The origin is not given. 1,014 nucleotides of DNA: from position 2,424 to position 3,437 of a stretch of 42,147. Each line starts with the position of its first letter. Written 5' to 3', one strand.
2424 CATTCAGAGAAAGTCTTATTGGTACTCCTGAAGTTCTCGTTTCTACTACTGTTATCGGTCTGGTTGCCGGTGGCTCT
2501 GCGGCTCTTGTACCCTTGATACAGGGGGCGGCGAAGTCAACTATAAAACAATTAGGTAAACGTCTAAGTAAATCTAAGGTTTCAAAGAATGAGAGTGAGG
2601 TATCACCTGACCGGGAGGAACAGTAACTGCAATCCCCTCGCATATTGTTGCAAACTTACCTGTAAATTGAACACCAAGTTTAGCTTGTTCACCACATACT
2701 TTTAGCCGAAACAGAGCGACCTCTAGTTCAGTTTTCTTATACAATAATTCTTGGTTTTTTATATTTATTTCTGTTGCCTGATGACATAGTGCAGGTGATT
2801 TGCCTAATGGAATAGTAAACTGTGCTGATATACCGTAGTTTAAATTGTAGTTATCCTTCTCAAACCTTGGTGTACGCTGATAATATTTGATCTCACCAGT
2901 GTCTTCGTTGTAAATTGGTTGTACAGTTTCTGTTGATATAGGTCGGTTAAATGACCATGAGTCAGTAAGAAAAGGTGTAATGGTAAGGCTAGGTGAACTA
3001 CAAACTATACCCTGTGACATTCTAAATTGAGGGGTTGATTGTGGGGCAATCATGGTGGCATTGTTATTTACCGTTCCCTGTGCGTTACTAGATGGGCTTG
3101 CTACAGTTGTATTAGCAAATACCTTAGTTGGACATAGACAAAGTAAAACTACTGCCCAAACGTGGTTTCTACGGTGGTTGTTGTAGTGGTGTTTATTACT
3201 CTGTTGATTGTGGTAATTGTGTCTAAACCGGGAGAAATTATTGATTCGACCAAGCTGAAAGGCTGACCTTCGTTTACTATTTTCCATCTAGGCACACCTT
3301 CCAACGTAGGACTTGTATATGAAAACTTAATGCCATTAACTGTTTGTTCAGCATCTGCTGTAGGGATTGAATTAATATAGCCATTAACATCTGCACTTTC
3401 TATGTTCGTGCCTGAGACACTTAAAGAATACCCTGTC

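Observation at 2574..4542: Self-contained four-gene cassette of exported or membrane proteins of unrecognised family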

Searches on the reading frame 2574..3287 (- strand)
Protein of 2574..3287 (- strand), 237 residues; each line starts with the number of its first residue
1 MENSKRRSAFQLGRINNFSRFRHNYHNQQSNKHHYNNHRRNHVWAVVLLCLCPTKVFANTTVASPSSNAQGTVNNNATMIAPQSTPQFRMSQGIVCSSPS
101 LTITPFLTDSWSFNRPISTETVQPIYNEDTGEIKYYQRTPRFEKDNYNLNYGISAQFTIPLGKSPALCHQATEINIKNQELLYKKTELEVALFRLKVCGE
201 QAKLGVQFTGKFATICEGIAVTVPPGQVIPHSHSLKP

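Call 5: search_protein_families(library=pfam, proteins=[window:2574-3287:-], max_evalue=1)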
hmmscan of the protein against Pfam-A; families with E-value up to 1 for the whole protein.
window:2574-3287:- (237 aa): 2 families
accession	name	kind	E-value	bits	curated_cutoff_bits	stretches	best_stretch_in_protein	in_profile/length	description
PF21936.2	Pcf11_C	-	0.13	12.6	26.7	1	108-132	9-33/54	Pcf11, C-terminal domain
PF13605.11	DUF4141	-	0.14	12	30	1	45-80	5-40/53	Domain of unknown function (DUF4141)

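Call 6: search_protein_families(library=phrogs, proteins=[window:2574-3287:-], max_evalue=1)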
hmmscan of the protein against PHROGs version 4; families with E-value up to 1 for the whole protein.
window:2574-3287:- (237 aa): 2 families
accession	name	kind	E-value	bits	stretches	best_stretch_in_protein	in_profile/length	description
phrog_848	-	unknown function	3.8e-56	191.4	1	1-236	10-262/292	-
phrog_1755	-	unknown function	7.5e-52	176.8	1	60-236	2-181/214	-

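Call 10: search_dna_similar(query=window:2574-3287:-, collection=phages, mode=protein, max_rows=40, rows=spread)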
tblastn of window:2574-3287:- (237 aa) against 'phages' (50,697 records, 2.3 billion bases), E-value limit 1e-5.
Records with a match: 387; places in all: 387; records where one place covers at least 80% of the query: 128.
Best place of each record, by identity: 60-80% 6; <60% 381.
By first word of the organism name: Synechococcus 296; Cyanophage 53; Prochlorococcus 27; Marine 10; uncultured 1.
By host as written in the record: - 133; Synechococcus 94; Synechococcus sp. 33; Synechococcus sp. WH7803 27; Synechococcus sp. WH8102 20; Synechococcus sp. WH 7803 13; Parasynechococcus marenigrum WH 8102 7; Synechococcus sp. MW02 7; and 21 more.
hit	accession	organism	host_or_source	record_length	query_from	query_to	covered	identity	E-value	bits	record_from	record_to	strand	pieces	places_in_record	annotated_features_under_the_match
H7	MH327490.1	Marine virus AG-345-A17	single cell amplified by WGA-X; seawater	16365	1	236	100%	64.7%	2e-91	299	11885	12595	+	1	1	record has no annotation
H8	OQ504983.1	Synechococcus phage S-8S55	Parasynechococcus marenigrum WH 8102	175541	3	233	97%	28.1%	9e-18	87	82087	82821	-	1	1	hypothetical protein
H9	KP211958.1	Cyanophage P-TIM40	Prochlorococcus sp. NATL2A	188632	11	237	96%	28.0%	2e-22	100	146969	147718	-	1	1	hypothetical protein (x4)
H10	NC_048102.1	Synechococcus phage S-P4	Synechococcus sp. WH 7803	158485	1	235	99%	26.3%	2e-18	89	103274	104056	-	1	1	hypothetical protein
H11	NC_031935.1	Synechococcus phage S-WAM2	Synechococcus sp.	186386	43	235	81%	31.6%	1e-21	99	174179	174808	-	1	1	hypothetical protein (x2)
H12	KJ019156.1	Synechococcus phage ACG-2014e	-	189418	20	235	91%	27.6%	3e-20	95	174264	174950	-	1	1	hypothetical protein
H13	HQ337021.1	Prochlorococcus phage P-SSM3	Prochlorococcus marinus NATL2A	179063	60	235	74%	32.5%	7e-18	88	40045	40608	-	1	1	hypothetical protein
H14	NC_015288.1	Prochlorococcus phage Syn1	Synechococcus sp. WH8101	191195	43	235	81%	29.4%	1e-19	92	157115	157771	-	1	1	hypothetical protein (x2)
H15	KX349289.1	Synechococcus phage S-RIM8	Synechococcus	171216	43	235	81%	29.2%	2e-16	84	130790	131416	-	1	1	hypothetical protein (x2)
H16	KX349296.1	Cyanophage S-RIM44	Synechococcus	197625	43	235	81%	29.0%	4e-19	91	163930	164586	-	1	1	hypothetical protein (x2)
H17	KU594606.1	Cyanophage S-RIM32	Synechococcus sp.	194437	55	235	76%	30.4%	1e-19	93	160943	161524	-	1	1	hypothetical protein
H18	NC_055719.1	Synechococcus phage S-H35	Synechococcus sp. WH8102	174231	60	235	74%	30.9%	5e-19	91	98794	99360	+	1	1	hypothetical protein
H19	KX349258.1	Synechococcus phage S-RIM2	Synechococcus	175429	60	235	74%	30.9%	8e-17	85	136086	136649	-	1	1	hypothetical protein (x2)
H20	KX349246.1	Synechococcus phage S-RIM2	Synechococcus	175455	60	235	74%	30.9%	8e-17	85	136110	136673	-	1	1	hypothetical protein (x2)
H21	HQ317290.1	Synechococcus phage S-RIM2 R21_2007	Synechococcus sp. WH7803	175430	60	235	74%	30.9%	8e-17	85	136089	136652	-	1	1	hypothetical protein (x2)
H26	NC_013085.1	Synechococcus phage S-RSM4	-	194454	55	235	76%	29.9%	1e-19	92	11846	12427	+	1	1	hypothetical protein | hypothetical cyanophage protein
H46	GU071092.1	Prochlorococcus phage P-SSM2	-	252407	146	235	38%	31.2%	1e-7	57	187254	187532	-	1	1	gp165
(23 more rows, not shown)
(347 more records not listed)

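Call 11: get_annotated_region(hit=H26, flank=4000)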
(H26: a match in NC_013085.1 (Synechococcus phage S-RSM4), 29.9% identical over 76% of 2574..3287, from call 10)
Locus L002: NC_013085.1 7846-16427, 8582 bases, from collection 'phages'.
description: Synechococcus phage S-RSM4, complete genome.
organism: Synechococcus phage S-RSM4 (NCBI taxid 555387)
taxonomy: Viruses; Duplodnaviria; Heunggongvirae; Uroviricota; Caudoviricetes; Kyanoviridae; Gibbetvirus; Gibbetvirus rsm4
host: -; source: -; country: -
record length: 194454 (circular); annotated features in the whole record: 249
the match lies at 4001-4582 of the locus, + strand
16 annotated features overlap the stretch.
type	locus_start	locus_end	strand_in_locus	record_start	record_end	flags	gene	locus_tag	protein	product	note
CDS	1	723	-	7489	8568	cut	psbA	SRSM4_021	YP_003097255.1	photosystem II D1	core photosystem II protein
CDS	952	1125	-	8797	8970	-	-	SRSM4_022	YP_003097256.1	hypothetical protein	-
CDS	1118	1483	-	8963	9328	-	-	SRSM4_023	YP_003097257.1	DNA endonuclease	-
CDS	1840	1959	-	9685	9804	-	hli_01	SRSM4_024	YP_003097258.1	high light inducible protein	-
CDS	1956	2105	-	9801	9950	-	-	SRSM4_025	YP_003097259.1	hypothetical protein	-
CDS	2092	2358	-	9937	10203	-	-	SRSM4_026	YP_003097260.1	hypothetical cyanophage protein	-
CDS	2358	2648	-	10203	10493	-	petF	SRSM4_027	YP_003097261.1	ferredoxin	electron transporter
CDS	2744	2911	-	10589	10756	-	hli_02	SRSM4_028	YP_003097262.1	high light inducible protein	-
CDS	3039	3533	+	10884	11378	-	-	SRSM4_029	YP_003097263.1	hypothetical cyanophage protein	-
CDS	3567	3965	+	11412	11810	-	-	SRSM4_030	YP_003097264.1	hypothetical cyanophage protein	-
CDS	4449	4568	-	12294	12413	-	-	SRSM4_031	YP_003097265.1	hypothetical protein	-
CDS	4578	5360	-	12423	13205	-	-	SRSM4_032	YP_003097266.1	hypothetical cyanophage protein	-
CDS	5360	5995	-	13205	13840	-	-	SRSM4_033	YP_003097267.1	hypothetical cyanophage protein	-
CDS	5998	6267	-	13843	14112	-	-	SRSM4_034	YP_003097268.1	plasmid stability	-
CDS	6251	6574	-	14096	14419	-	-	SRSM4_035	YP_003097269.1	hypothetical cyanophage protein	-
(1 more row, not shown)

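Call 12: get_annotated_region(hit=H46, flank=4000)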
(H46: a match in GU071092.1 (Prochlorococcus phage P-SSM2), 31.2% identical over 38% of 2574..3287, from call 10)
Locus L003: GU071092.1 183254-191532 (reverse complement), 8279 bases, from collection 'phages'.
description: Prochlorococcus phage P-SSM2, complete genome.
organism: Prochlorococcus phage P-SSM2 (NCBI taxid 268746)
taxonomy: Viruses; Duplodnaviria; Heunggongvirae; Uroviricota; Caudoviricetes; Kyanoviridae; Salacisavirus; Salacisavirus pssm2
host: -; source: -; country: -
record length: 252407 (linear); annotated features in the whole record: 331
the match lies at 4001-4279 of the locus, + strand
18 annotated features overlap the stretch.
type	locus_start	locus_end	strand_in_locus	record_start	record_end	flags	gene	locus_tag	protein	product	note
CDS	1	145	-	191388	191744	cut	-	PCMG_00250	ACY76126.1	conserved hypothetical protein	-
CDS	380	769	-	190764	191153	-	-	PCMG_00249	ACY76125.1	conserved hypothetical protein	-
CDS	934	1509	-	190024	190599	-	-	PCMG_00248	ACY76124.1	conserved hypothetical protein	-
CDS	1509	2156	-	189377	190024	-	-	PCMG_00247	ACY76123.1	TalC family transaldolase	-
CDS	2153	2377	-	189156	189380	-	-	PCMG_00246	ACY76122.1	conserved hypothetical protein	-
CDS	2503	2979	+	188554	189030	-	-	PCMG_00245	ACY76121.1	conserved hypothetical protein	-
CDS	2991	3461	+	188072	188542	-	-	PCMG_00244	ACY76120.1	conserved hypothetical protein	-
CDS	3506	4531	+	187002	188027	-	-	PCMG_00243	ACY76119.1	gp165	-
CDS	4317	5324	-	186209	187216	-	-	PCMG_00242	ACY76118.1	conserved hypothetical protein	-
CDS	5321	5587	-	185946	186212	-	-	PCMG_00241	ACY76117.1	conserved hypothetical protein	-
CDS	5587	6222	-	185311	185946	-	-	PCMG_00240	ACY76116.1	conserved hypothetical protein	-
CDS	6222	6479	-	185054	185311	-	-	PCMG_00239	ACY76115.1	conserved hypothetical protein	-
CDS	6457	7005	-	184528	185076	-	-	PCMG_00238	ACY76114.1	conserved hypothetical protein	-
CDS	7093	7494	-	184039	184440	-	-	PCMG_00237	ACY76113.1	endonuclease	-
CDS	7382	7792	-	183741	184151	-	-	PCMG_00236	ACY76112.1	conserved hypothetical protein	-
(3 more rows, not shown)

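Call 13: get_annotated_region(hit=H9, flank=4000)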
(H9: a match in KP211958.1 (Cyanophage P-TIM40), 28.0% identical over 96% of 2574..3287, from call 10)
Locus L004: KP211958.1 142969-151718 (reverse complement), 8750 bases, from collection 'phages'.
description: Cyanophage P-TIM40, complete genome.
organism: Cyanophage P-TIM40 (NCBI taxid 1589733)
taxonomy: Viruses; Duplodnaviria; Heunggongvirae; Uroviricota; Caudoviricetes; Kyanoviridae; Libanvirus; Libanvirus ptim40
host: Prochlorococcus sp. NATL2A; source: -; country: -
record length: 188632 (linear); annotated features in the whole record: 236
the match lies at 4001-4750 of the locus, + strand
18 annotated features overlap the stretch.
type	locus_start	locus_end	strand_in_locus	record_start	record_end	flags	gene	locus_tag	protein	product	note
CDS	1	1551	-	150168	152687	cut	-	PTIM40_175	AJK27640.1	DNA polymerase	T4 gp43-like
CDS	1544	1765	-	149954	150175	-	-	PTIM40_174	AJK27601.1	hypothetical protein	-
CDS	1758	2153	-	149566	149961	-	-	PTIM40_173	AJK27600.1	hypothetical protein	-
CDS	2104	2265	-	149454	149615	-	-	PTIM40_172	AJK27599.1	hypothetical protein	-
CDS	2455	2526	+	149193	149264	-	-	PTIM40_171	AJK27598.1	hypothetical protein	-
CDS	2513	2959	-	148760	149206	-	hsp20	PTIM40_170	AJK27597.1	Hsp20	heat shock protein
CDS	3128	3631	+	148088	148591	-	-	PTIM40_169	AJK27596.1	hypothetical protein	-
CDS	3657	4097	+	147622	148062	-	-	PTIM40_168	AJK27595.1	hypothetical protein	-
CDS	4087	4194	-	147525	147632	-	-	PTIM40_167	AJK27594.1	hypothetical protein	-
CDS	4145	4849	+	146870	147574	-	-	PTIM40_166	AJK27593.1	hypothetical protein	-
CDS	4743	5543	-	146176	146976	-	-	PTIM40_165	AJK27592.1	hypothetical protein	-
CDS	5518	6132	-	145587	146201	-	-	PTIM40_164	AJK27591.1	hypothetical protein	-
CDS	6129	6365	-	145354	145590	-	-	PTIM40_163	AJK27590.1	hypothetical protein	-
CDS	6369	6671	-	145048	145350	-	-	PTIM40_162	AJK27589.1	hypothetical protein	-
CDS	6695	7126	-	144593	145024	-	regA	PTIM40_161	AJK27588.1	RegA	translation repressor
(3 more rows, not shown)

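Call 14: find_homologous_proteins(query=window:2574-3287:-, max_evalue=0.00001)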
Query window:2574-3287:- (237 aa): 795 proteins with E <= 0.00001 among 847 candidates; the best 120 are listed.
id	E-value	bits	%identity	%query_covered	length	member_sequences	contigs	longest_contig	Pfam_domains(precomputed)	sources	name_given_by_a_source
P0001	8.6e-144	495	92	100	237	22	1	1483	-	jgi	-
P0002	1.5e-141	488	89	100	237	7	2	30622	-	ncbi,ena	-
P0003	4.4e-140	483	89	100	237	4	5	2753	-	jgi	jgi:hypothetical protein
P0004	7.0e-134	463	85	100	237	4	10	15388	-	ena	-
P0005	1.1e-133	462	86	100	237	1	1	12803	-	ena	-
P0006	3.2e-129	447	85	100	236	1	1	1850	-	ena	-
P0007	7.0e-129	446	84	100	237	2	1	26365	-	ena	-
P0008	6.7e-128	443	84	100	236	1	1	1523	-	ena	-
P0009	1.7e-127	442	82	100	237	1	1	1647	-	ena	-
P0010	1.9e-127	442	82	100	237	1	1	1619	-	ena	-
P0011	2.6e-127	441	83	100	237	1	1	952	-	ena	-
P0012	2.7e-127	441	83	100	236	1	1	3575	-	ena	-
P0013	5.8e-127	440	84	100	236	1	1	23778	-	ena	-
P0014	1.0e-126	439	81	100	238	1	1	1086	-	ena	-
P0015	1.8e-126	438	81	100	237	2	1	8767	-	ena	-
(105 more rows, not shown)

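Call 24: search_protein_families(library=ncbifam, proteins=[window:2574-3287:-], max_evalue=1)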
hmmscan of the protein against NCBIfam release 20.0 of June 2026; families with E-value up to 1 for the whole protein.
window:2574-3287:- (237 aa): 1 family
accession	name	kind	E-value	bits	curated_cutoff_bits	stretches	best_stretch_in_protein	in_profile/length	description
TIGR03943.1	TIGR03943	equivalog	0.085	12.2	88.8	1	20-84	35-101/221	TIGR03943 family putative permease subunit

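Call 25: search_protein_families(library=padloc, proteins=[window:2574-3287:-], max_evalue=1)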
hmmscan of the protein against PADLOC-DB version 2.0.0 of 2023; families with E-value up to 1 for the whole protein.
window:2574-3287:- (237 aa): 0 families

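Call 38: search_solved_structures(query=A1, max_evalue=10)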
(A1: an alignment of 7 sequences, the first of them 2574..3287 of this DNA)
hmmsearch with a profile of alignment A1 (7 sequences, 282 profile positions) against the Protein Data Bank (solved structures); distinct sequences matched with E-value up to 10: 0.

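Call 41: find_homologous_proteins(query=A1, max_evalue=0.00001)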
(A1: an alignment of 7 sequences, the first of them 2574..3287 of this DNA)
Query A1 (7 sequences) (237 aa, profile of the alignment): 8000 proteins with E <= 0.00001 among 8000 candidates; the best 120 are listed.
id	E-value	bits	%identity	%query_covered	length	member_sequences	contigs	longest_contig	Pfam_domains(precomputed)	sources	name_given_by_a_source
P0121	1.6e-135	469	28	92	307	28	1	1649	-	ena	-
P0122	1.9e-133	462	29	99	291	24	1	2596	-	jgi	jgi:hypothetical protein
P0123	8.5e-133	460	27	99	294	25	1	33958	-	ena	-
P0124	9.9e-133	460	-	-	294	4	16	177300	-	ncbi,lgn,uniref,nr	ncbi:gp165 [Synechococcus phage syn9]|uniref:Gp165 n=1 Tax=Synechococcus phage syn9 TaxID=382359 Rep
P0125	4.1e-132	458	28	99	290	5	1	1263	-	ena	-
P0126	8.2e-132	457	27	99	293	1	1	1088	-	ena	-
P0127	8.5e-132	457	26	99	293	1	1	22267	-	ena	-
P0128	1.1e-131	456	28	97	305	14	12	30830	-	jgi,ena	-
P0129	1.3e-131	456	26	99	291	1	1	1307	-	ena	-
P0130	1.9e-131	456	26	99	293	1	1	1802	-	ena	-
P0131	1.9e-131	456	26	99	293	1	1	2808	-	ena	-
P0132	1.9e-131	456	26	99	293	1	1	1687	-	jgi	-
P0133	3.1e-131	455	27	99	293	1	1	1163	-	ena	-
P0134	3.2e-131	455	27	98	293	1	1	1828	-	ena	-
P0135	3.2e-131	455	27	99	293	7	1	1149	-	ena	-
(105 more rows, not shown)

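Call 48: find_related_loci(query=A4, collection=genome_contigs, flank=6000)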
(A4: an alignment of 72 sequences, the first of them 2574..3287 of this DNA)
Query A4 (237 aa) in genome_contigs; peptide patterns used: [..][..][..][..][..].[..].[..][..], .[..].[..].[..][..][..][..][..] (x = any residue, [..] = any of these).
30 stretches matched a pattern; 12 encode a relative of the query (tblastn E <= 1e-3); 12 distinct loci.
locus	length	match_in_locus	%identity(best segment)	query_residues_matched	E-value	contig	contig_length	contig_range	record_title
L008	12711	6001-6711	63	1-236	1e-91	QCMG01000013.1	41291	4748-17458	Prochlorococcus sp. AG-418-M08 Ga0171929_113, whole genome shotgun sequence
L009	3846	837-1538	29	3-235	3e-30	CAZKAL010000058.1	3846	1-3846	MAG TPA_asm: uncultured Candidatus Saccharibacteria bacterium isolate binchicken_co275_58 genome assembly, contig: NODE_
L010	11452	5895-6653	29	1-235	1e-29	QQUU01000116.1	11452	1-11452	MAG: Bacteroidetes bacterium isolate IN_BCD_1 c_000000000094, whole genome shotgun sequence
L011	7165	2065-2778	29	23-235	4e-27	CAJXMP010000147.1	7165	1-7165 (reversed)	MAG TPA_asm: uncultured Lewinella sp. isolate SRR4030075_bin.52_MetaBAT_v2.12.1_MAG genome assembly, contig: NODE_4887_l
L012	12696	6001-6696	32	23-235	2e-26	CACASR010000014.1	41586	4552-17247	uncultured Prochlorococcus sp. isolate AG-349-C13 genome assembly, contig: AG-349-C13_NODE_14, whole genome shotgun sequ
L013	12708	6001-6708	28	23-235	3e-26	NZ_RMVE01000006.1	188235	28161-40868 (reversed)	Nonlabens xiamenensis strain 1Q3 NODE_6_length_188235_cov_12.6067, whole genome shotgun sequence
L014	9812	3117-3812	31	23-235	9e-26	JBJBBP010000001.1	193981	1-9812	MAG: Synechococcus sp. isolate CUG2217 NODE_33_length_193981_cov_138.337304, whole genome shotgun sequence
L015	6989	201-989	29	1-235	8e-25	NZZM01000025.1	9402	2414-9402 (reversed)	MAG: Formosa sp. isolate NAT248 155395, whole genome shotgun sequence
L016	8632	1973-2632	31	19-221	2e-24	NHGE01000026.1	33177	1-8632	MAG: Euryarchaeota archaeon TMED129 2721, whole genome shotgun sequence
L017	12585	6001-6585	28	54-235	2e-20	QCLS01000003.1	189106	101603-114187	Prochlorococcus sp. AG-418-C09 Ga0171915_103, whole genome shotgun sequence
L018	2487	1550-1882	35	128-235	1e-16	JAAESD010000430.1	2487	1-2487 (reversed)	MAG: bacterium isolate Ust_3 UstG_CONTIG3625536, whole genome shotgun sequence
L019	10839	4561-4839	37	146-235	1e-12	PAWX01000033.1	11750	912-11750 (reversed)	MAG: Gammaproteobacteria bacterium isolate SAT133 310146, whole genome shotgun sequence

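Call 49: predict_structure(alignment_id=A4)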
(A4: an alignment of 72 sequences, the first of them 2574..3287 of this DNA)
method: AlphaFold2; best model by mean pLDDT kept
length: 237 residues; sequences in the alignment: 72
mean_pLDDT: 57.6   pTM: 0.26
mean pLDDT of the five models: 57.6, 57.0, 54.5, 53.9, 48.8
residues with pLDDT >= 90: 0; 70-90: 67; 50-70: 85; < 50: 85
segments of 3 or more residues with pLDDT < 50: 1-41, 52-87, 223-225
pLDDT, mean of each block of 10 residues (from residue 1): 37 36 32 41 54 38 31 38 46 60 68 68 78 77 68 69 69 78 83 79 68 60 51 55
secondary structure, 60 per line:
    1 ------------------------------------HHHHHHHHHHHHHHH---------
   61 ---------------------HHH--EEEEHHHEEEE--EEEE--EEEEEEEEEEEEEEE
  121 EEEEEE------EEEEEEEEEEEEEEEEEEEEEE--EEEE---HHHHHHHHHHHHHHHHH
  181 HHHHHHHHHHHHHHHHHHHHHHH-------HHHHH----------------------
elements in order: H37-51 E87-90 E94-97 E100-103 E106-126 E133-154 E157-160 H164-203 H211-215

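Call 53: fold_search(model_id=the predicted structure, library=pdb)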
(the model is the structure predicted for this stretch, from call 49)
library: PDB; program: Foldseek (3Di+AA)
matches with E <= 10: 477; with E <= 0.001: 0
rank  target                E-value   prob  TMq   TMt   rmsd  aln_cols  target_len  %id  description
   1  7cbl_A                5.7e-02  0.51  0.16  0.18  29.4       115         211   16  Cryo-EM structure of the flagellar LP ring from Salmonella (released 2021-04-28)
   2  7cgo_AA               5.7e-02  0.51  0.16  0.18  29.4       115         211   16  Cryo-EM structure of the flagellar motor-hook complex from Salmonella (released 2021-04-28)
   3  6uwi_A                6.9e-02  0.38  0.14  0.07   6.7        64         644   12  Crystal structure of the Clostridium difficile translocase CDTb (released 2020-01-22)
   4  6uwi_D                6.9e-02  0.38  0.14  0.07   6.7        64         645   12  Crystal structure of the Clostridium difficile translocase CDTb (released 2020-01-22)
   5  6uwi_E                8.3e-02  0.35  0.14  0.07   6.7        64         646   12  Crystal structure of the Clostridium difficile translocase CDTb (released 2020-01-22)
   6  6uwi_G                8.3e-02  0.35  0.14  0.07   6.7        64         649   12  Crystal structure of the Clostridium difficile translocase CDTb (released 2020-01-22)
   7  8egr_I                1.2e-01  0.30  0.14  0.14   6.6        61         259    5  Upper tail structure of Staphylococcus phage Andhra (released 2022-12-14)
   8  5ec5_M                1.4e-01  0.15  0.09  0.07  11.6        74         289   18  Crystal structure of lysenin pore (released 2016-05-18)
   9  8yrm_A                1.5e-01  0.77  0.14  0.08   6.0        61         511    6  Iota toxin Ib pore serine-clamp mutant (released 2025-03-26)
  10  9jsg                  1.5e-01  0.72  0.15  0.08   6.4        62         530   10  Clostridium perfringens iota toxin pore Ib in pore state (released 2025-05-14)
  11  8z5n_1                1.5e-01  0.16  0.16  0.17  25.5       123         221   12  Cryo-EM structure of the LPHT ring (released 2025-10-22)
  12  5ec5_B                1.5e-01  0.16  0.09  0.08  10.3        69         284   19  Crystal structure of lysenin pore (released 2016-05-18)
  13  6uwr_A                1.5e-01  0.20  0.11  0.06   7.6        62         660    8  Clostridium difficile binary toxin translocase CDTb in asymmetric tetradecamer conformation (released 2020-01-22)
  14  5ec5_F                1.6e-01  0.23  0.11  0.10   9.2        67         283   16  Crystal structure of lysenin pore (released 2016-05-18)
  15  6o2n_A                1.9e-01  0.57  0.15  0.06   6.4        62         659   10  CDTb Double Heptamer Short Form Modeled from Cryo-EM Map Reconstructed using C7 Symmetry (released 2019-10-30)
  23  6iac_B                2.9e-01  0.35  0.15  0.16  15.8        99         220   14  Portal and tail of native bacteriophage P68 (released 2019-11-06)
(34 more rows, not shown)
